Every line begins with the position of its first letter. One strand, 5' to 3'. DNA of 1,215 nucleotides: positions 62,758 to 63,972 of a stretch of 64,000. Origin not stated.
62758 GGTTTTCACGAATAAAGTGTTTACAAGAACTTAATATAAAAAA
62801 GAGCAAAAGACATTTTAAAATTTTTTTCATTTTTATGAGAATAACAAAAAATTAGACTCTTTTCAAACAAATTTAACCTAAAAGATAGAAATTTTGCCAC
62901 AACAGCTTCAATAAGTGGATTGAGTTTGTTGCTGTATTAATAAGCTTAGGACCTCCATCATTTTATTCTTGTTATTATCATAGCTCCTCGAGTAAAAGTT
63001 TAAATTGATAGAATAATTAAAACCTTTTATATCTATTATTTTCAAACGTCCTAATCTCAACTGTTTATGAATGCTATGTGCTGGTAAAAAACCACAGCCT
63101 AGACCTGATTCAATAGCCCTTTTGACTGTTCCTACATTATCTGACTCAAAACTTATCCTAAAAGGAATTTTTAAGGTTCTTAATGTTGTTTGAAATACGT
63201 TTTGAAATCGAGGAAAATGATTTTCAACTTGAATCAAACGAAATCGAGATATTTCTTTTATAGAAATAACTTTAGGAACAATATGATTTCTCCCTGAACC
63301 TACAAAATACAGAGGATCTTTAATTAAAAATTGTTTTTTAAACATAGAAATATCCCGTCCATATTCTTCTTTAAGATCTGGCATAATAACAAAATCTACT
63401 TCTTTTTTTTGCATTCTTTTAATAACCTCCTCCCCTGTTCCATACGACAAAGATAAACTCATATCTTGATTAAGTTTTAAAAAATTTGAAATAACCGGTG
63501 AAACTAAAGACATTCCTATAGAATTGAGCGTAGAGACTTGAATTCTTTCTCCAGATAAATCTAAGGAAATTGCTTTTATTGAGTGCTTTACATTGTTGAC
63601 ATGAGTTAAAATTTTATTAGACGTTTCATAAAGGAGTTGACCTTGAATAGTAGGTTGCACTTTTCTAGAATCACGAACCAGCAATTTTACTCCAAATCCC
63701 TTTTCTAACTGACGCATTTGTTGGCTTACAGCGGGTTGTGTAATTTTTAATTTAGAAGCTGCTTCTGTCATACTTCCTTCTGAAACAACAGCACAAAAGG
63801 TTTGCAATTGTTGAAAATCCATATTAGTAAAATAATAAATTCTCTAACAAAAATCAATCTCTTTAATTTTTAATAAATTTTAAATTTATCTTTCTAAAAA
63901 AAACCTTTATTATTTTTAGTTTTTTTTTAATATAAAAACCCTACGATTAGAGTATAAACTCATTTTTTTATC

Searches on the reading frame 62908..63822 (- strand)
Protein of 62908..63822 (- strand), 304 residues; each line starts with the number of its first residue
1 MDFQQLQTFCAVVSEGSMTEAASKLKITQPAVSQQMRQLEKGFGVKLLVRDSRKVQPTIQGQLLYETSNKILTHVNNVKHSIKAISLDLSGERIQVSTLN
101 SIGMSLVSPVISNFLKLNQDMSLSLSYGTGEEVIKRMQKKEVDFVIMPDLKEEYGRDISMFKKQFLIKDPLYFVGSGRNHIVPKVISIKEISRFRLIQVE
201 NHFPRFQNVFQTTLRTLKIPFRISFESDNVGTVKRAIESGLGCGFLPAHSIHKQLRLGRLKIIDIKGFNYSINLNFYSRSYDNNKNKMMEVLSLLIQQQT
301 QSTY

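Call 70: find_encoding_contigs(protein=window:62908-63822:-, flank=10000, max_places=1)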
Protein window:62908-63822:- (304 aa): 3 contigs read that carry it; 1 place shown.
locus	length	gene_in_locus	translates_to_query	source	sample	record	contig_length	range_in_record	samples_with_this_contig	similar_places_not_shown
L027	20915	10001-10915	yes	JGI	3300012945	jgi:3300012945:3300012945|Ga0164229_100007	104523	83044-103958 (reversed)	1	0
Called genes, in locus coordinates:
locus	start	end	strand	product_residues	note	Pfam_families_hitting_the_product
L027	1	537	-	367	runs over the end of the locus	?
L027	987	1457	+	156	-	PF00210:Ferritin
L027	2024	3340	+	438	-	PF13173:AAA_14, PF13635:DUF4143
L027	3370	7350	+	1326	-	PF12895:ANAPC3 (faint), PF13174:TPR_6 (faint), PF07719:TPR_2 (faint), PF14559:TPR_19 (faint), PF14561:TPR_20 (faint), PF13428:TPR_14 (faint), PF24575:TPR_Slam (weak), PF20698:PIN-TPR-GreABC, +1 more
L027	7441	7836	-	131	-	-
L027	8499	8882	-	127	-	PF13637:Ank_4 (faint), PF13606:Ank_3 (faint), PF12796:Ank_2, PF13857:Ank_5, PF00023:Ank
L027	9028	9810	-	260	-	-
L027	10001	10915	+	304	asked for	PF00126:HTH_1, PF03466:LysR_substrate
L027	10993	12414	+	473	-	PF01464:SLT, PF01476:LysM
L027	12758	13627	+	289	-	PF00318:Ribosomal_S2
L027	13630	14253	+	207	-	PF25025:EF-Ts_N, PF00889:EF_TS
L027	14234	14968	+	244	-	PF00696:AA_kinase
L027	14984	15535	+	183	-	PF01765:RRF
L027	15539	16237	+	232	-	PF01255:Prenyltransf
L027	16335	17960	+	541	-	PF02163:Peptidase_M50, PF00595:PDZ (faint), PF14685:PDZ_Tricorn (faint), PF17820:PDZ_6 (weak), PF13180:PDZ_2 (weak), PF17820:PDZ_6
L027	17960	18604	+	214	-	PF00814:TsaD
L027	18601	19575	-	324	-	PF00849:PseudoU_synth_2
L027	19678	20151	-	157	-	-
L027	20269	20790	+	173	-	-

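Call 77: search_protein_families(library=pfam, proteins=[L027:8499-8882:-, L027:7441-7836:-], max_evalue=0.1)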
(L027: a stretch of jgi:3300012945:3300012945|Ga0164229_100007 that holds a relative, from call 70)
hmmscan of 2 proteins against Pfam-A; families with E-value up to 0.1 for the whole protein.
L027:8499-8882:- (127 aa): 6 families
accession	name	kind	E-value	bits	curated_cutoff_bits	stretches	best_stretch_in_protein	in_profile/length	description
PF00023.36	Ank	-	1.8e-12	47.2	21.1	1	68-99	1-32/33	Ankyrin repeat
PF12796.13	Ank_2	-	6.7e-11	43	27.3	1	47-120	6-78/90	Ankyrin repeats (3 copies)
PF13857.12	Ank_5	-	1.8e-10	41.4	27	1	54-109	1-56/56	Ankyrin repeats (many copies)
PF13637.12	Ank_4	-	1.1e-08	35.5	22.7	2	79-109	7-37/50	Ankyrin repeats (many copies)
PF13606.12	Ank_3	-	4.9e-08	33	22.3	1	68-95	1-28/30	Ankyrin repeat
PF22287.2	TraI-like_C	-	0.08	13.3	28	0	57-104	15-63/85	TraI-like C-terminal domain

L027:7441-7836:- (131 aa): 3 families
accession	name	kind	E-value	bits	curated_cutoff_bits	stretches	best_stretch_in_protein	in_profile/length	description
PF12796.13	Ank_2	-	9.6e-05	23.3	27.3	1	39-99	28-87/90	Ankyrin repeats (3 copies)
PF13857.12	Ank_5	-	0.0008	20.2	27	1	57-106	1-50/56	Ankyrin repeats (many copies)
PF00023.36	Ank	-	0.048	14.5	21.1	0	73-98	3-28/33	Ankyrin repeat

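Call 81: search_dna_similar(query=L027:8499-8882:-, collection=phages, mode=protein, max_evalue=0.001, max_rows=10)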
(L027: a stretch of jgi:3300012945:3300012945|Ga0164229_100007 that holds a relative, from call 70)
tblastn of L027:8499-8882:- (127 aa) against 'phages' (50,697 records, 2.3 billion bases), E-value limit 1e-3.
Records with a match: 10; places in all: 38; records where one place covers at least 80% of the query: 7.
Best place of each record, by identity: <60% 10.
By first word of the organism name: Wolbachia 5; Leptospira 3; Mollyvirus 1; Mycobacterium 1.
By host as written in the record: Homo sapiens 2; - 2; Leptospira inadai M34/99 serogroup Lyme 1; wVitA Wolbachia of Nasonia vitripennis 1; Wolbachia endosymbiont wVitA of Nasonia vitripennis 1; Wolbachia endosymbiont wVitB of Nasonia vitripennis 1; Mycobacterium abscessus GD36 1; Wolbachia sp. wRi_AMD 1.
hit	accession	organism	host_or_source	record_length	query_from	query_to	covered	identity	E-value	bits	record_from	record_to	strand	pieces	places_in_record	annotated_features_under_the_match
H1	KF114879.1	Leptospira phage vB_LbrZ_5399-LE1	Homo sapiens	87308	15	122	85%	35.1%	1e-7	54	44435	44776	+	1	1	ankyrin repeat protein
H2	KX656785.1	Leptospira phage Lin_34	Leptospira inadai M34/99 serogroup Lyme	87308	15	122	85%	35.1%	1e-7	54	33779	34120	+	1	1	record has no annotation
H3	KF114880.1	Leptospira phage vB_LinZ_10-LE1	Homo sapiens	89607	15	122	85%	35.1%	1e-7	54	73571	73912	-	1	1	ankyrin repeat protein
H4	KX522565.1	Wolbachia phage WO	wVitA Wolbachia of Nasonia vitripennis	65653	20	121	80%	36.2%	6e-7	52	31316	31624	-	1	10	ankyrin repeat family protein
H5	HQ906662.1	Wolbachia endosymbiont wVitA of Nasonia vitripennis phage ...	Wolbachia endosymbiont wVitA of Nasonia ...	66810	20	121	80%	36.2%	6e-7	52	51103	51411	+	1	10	ankyrin repeat protein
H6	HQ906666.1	Wolbachia endosymbiont wVitB of Nasonia vitripennis phage ...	Wolbachia endosymbiont wVitB of Nasonia ...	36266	20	121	80%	36.2%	6e-7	52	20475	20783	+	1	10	ankyrin repeat protein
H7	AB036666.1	Wolbachia phage WO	-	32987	2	120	94%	28.9%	2e-4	45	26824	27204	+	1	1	gp29: hypothetical protein containing ankyrin-like repeat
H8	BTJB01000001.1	Mollyvirus Mo1-1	-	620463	54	121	54%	42.9%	3e-5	47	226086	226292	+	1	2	ankyrin repeat protein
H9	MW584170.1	Mycobacterium phage prophiGD36-2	Mycobacterium abscessus GD36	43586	37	109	57%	39.7%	6e-7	52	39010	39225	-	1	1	63: polymorphic toxin immunity protein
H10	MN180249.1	Wolbachia phage WO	Wolbachia sp. wRi_AMD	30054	20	109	71%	31.1%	4e-5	47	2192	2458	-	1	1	ankyrin repeat family protein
